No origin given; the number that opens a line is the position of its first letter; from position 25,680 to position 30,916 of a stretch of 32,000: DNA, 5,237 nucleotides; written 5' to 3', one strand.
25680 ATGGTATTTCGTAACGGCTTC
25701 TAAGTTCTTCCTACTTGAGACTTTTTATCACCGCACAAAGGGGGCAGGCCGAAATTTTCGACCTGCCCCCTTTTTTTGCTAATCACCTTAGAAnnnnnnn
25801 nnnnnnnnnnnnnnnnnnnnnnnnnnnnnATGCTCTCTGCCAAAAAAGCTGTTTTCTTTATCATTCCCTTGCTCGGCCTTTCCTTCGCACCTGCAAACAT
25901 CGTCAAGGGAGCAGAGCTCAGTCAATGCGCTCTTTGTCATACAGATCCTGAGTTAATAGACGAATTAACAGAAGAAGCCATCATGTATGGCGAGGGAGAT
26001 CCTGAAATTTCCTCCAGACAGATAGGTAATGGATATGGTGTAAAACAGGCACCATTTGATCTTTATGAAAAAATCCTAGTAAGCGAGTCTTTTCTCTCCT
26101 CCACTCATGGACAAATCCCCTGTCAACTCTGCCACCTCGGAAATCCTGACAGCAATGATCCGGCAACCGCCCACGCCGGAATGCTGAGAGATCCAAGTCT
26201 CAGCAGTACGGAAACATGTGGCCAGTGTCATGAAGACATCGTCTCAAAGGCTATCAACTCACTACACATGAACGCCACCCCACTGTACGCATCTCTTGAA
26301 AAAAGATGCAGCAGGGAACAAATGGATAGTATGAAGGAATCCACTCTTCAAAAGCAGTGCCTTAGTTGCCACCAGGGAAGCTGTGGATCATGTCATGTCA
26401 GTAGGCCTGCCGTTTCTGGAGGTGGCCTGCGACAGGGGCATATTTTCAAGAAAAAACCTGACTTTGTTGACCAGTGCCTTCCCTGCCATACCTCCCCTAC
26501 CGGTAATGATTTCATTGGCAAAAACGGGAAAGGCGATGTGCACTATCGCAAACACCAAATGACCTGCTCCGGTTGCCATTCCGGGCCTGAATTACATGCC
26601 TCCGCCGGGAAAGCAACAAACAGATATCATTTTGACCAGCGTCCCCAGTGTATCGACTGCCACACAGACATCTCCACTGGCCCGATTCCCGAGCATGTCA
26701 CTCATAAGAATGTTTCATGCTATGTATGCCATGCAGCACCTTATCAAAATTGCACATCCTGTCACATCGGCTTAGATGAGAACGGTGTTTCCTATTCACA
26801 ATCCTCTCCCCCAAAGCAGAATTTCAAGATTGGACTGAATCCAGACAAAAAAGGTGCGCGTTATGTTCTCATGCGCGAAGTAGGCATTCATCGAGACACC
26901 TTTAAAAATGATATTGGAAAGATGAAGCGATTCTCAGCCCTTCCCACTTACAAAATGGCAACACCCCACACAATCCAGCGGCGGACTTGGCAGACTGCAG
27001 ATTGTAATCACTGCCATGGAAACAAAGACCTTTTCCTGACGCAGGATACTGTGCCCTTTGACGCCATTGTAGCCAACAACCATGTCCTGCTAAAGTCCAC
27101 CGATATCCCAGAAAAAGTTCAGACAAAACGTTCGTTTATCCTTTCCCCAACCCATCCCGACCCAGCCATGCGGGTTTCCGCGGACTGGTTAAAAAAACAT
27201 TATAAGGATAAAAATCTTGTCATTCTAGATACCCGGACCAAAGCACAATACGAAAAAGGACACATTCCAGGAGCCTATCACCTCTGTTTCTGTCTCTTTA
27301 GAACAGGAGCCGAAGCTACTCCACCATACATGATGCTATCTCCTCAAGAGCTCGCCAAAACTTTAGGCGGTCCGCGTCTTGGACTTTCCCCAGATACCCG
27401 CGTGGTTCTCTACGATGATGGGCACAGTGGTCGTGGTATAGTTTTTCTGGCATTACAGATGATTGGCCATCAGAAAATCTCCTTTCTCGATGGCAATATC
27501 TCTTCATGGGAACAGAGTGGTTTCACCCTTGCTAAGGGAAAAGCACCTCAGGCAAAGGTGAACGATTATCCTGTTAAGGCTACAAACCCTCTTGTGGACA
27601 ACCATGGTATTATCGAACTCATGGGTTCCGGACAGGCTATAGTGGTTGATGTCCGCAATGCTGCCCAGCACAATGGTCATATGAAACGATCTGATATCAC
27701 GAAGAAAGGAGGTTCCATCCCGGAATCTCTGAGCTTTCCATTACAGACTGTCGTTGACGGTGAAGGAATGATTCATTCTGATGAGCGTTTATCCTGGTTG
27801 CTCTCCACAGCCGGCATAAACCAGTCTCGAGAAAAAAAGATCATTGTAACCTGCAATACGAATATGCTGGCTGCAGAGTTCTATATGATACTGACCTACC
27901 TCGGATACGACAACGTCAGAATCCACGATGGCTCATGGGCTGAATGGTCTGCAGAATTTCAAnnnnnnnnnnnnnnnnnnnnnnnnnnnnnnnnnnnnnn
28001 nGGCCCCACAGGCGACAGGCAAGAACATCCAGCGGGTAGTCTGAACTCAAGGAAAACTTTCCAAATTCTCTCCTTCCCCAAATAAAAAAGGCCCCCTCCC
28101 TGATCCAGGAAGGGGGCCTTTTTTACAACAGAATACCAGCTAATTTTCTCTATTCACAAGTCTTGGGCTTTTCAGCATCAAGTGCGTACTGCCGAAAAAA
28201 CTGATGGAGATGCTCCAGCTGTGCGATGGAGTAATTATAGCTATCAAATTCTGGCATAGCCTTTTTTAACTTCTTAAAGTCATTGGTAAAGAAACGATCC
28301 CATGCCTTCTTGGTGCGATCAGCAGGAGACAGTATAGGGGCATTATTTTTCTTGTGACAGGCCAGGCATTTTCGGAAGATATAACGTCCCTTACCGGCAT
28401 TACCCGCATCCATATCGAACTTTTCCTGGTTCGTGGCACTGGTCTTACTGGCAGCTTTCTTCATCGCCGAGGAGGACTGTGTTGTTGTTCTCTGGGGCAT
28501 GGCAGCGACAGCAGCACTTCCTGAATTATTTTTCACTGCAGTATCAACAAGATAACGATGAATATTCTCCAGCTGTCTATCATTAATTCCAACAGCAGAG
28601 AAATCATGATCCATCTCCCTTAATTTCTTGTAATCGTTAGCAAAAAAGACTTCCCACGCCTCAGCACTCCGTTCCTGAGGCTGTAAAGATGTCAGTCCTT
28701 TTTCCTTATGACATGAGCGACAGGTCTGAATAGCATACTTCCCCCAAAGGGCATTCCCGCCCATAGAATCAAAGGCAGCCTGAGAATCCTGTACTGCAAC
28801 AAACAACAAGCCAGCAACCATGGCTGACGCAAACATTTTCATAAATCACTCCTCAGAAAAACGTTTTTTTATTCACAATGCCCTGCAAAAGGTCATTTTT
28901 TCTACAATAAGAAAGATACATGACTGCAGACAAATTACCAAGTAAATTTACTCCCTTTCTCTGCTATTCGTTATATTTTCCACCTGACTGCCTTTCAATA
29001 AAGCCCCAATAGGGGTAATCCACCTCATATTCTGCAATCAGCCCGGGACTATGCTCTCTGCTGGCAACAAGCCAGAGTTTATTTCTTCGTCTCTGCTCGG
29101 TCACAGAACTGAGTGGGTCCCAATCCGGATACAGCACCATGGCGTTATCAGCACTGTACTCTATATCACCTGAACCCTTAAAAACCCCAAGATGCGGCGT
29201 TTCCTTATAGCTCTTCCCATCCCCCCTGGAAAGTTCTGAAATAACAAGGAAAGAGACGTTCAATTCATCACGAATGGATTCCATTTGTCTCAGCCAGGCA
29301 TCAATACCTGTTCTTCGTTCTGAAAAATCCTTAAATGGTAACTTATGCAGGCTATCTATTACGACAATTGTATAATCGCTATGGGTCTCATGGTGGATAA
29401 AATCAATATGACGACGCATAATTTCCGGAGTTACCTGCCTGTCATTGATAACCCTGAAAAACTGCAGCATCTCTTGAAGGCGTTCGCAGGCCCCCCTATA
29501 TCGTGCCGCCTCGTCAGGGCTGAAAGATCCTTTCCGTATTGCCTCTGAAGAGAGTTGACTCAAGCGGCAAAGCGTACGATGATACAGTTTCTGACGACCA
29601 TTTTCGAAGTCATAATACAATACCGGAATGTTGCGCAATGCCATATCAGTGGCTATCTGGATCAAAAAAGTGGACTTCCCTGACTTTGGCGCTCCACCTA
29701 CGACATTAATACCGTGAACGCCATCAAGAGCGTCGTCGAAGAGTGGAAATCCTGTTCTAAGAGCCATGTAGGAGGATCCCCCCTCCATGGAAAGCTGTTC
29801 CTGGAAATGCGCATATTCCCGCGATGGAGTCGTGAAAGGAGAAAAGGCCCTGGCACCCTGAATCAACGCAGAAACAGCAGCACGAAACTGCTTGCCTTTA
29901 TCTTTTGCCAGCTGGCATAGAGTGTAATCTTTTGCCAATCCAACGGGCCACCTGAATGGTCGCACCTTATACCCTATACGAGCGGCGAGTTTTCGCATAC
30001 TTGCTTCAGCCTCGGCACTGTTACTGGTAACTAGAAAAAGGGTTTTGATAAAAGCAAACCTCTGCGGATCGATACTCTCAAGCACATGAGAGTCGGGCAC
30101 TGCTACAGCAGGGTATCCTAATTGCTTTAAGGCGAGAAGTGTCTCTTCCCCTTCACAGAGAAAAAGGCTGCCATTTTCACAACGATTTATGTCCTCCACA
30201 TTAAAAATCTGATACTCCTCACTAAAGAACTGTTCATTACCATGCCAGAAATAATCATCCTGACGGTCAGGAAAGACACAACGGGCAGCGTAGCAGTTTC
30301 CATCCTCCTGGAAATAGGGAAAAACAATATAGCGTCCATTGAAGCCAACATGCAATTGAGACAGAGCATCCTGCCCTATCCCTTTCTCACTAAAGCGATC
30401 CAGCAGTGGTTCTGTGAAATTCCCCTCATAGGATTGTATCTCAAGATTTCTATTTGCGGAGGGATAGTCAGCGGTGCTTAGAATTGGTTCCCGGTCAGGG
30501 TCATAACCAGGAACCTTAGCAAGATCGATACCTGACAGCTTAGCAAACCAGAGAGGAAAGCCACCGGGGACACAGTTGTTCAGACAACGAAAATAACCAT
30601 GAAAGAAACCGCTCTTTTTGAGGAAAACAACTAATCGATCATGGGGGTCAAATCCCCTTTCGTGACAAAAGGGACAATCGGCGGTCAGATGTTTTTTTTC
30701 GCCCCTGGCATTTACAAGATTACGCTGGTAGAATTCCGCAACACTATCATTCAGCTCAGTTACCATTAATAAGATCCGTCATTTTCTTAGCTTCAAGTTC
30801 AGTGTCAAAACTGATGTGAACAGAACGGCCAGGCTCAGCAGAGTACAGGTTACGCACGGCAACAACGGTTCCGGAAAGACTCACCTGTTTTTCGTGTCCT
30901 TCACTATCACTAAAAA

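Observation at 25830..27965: Eleven-heme cytochrome c covalently fused to a tandem rhodanese: an electron wire joined to a sulfur carrier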

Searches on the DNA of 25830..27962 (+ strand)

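Call 108: search_rna_families(sources=[L051, L049, L050, L021, L018, L026, L041, L029], threshold=gathering)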
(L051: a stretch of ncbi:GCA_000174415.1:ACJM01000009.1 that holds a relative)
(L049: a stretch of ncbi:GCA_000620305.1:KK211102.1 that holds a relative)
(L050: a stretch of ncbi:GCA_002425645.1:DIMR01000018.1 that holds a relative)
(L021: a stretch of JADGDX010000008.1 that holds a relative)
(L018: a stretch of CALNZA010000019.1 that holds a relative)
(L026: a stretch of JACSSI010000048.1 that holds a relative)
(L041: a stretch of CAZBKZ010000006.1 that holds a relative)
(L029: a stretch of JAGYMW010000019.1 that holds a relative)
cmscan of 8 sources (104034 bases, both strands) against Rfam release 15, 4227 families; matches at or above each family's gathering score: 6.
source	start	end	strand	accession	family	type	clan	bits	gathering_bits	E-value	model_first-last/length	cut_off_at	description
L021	9897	9969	+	RF00005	tRNA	Gene; tRNA;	CL00001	73.1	29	7.1e-14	1-71/71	no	tRNA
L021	9791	9864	+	RF00005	tRNA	Gene; tRNA;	CL00001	69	29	9.6e-13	1-71/71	no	tRNA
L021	9450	9522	+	RF00005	tRNA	Gene; tRNA;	CL00001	68.5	29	1.3e-12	1-71/71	no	tRNA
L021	11533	11606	+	RF00005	tRNA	Gene; tRNA;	CL00001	63.9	29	2.5e-11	1-71/71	no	tRNA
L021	9586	9667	+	RF00005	tRNA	Gene; tRNA;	CL00001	56.6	29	2.5e-09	1-71/71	no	tRNA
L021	13577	13719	+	RF00557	L10_leader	Cis-reg; leader;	-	45.5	44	0.00067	1-138/138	no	Ribosomal protein L10 leader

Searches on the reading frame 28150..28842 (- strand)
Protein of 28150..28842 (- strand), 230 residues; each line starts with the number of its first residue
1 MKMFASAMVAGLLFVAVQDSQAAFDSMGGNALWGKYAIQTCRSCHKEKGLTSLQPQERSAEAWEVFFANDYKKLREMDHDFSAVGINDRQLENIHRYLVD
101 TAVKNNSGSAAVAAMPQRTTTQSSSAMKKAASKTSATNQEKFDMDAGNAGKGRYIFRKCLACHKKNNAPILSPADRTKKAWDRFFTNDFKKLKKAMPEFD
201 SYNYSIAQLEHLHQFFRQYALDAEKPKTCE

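Call 6: search_protein_families(library=pfam, proteins=[window:28150-28842:-], max_evalue=0.01)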
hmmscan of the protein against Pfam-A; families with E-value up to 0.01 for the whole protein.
window:28150-28842:- (230 aa): 4 families
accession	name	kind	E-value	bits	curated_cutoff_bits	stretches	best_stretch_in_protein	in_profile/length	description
PF13442.11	Cytochrome_CBB3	-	2.6e-10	40.9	27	1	151-214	5-66/68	Cytochrome C oxidase, cbb3-type, subunit III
PF14522.11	Cytochrome_C7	-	0.00064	19.9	24.8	0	135-169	43-54/67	Cytochrome c7 and related cytochrome c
PF06353.17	DUF1062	-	0.00077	20.6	23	0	33-107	11-85/135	Protein of unknown function (DUF1062)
PF09699.15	Paired_CXXCH_1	-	0.0079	16.3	20.6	0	38-48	29-39/41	Doubled CXXCH motif (Paired_CXXCH_1)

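Call 58: search_protein_families(library=ncbifam, proteins=[window:28150-28842:-], max_evalue=0.01)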
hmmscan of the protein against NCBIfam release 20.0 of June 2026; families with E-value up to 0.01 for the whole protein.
window:28150-28842:- (230 aa): 4 families
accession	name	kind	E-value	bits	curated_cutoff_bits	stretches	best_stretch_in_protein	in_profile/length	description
NF052246.1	SorB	equivalog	0.0002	21.4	93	0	36-101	23-79/80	SorB family sulfite dehydrogenase c-type cytochrome subunit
NF041255.1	mycofact_MftM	equivalog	0.00078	18.8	200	0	57-85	103-131/289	mycofactocin oligosaccharide methyltransferase MftM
TIGR01904.2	GSu_C4xC__C2xCH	domain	0.0031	17.3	27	0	31-50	42-61/73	CxxxxCH/CxxCH domain c-type cytochrome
NF047727.1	4hemeCytCCctA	equivalog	0.0075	16.4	180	0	137-165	38-66/109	tetraheme c-type cytochrome CctA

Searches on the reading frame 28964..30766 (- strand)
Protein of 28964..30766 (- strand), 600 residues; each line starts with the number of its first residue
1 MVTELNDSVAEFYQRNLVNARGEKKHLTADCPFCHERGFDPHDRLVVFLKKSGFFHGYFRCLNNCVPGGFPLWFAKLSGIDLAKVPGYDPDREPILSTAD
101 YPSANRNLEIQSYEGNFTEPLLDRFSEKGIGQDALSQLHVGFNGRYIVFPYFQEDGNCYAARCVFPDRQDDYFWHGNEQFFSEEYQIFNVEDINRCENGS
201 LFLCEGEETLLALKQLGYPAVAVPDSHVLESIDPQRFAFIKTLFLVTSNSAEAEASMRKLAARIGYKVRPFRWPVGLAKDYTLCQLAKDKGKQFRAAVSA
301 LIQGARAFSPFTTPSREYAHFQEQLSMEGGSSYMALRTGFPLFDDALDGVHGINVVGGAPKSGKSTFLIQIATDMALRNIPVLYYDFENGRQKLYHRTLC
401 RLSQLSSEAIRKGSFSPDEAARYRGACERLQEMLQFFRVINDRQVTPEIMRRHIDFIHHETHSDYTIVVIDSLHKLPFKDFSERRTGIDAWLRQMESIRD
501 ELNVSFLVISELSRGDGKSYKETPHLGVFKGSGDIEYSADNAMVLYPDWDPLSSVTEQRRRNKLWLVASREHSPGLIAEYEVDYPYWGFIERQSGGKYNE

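Call 6: search_protein_families(library=pfam, proteins=[window:28964-30766:-], max_evalue=0.01)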
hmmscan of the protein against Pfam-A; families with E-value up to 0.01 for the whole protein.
window:28964-30766:- (600 aa): 3 families
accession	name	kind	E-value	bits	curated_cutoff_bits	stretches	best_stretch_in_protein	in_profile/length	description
PF03796.21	DnaB_C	-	9.4e-27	94.4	27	1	336-548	2-214/255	DnaB-like helicase C terminal domain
PF13481.12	AAA_25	-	2.5e-10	40.8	27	1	352-510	34-188/195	AAA domain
PF13479.12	AAA_24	-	0.0053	17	27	1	356-476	7-76/195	AAA domain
